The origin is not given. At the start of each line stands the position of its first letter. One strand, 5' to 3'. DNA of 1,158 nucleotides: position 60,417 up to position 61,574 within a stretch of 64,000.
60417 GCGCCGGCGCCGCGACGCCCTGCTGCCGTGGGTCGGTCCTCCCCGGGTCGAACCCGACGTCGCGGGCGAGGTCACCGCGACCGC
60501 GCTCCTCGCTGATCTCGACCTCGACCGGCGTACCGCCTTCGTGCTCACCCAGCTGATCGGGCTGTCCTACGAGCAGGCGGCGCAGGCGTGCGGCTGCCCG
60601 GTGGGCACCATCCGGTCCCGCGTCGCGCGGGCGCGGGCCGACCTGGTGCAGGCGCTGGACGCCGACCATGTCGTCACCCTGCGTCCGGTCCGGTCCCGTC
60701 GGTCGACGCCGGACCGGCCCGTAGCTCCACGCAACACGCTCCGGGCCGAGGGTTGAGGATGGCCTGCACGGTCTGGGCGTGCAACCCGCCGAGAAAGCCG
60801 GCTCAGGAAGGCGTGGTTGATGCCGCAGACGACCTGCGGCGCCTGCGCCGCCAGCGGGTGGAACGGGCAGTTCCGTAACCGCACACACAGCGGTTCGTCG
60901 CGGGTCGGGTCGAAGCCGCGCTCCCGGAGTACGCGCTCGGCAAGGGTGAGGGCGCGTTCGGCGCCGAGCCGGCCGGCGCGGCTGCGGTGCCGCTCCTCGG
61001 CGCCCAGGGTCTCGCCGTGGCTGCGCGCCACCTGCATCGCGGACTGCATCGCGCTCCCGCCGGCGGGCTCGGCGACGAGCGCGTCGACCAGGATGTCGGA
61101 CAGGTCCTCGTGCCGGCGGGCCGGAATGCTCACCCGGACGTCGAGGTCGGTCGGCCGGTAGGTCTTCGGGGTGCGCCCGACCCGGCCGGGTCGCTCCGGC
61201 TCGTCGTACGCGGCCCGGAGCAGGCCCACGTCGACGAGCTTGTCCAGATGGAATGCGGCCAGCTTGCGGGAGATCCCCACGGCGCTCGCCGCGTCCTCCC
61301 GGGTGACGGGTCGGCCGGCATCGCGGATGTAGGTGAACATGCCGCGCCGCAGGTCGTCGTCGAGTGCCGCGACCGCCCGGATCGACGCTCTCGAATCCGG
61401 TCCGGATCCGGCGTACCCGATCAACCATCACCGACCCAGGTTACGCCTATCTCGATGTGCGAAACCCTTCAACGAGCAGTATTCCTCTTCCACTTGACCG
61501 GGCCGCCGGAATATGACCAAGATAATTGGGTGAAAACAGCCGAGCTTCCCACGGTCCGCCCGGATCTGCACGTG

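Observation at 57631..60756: A SigC-like ECF sigma gene is divergent from a zf-HC2 anti-sigma whose reading frame runs uninterrupted into CopC-CopD, followed by YcnI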

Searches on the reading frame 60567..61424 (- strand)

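Call 5: search_protein_families(library=pfam, max_evalue=0.01, proteins=[window:60567-61424:-])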
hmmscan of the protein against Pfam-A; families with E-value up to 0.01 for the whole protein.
window:60567-61424:- (285 aa): 1 family
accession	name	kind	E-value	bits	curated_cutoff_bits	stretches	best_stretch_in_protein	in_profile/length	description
PF12840.13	HTH_20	-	1.6e-06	28.4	27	1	21-70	1-49/51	Helix-turn-helix domain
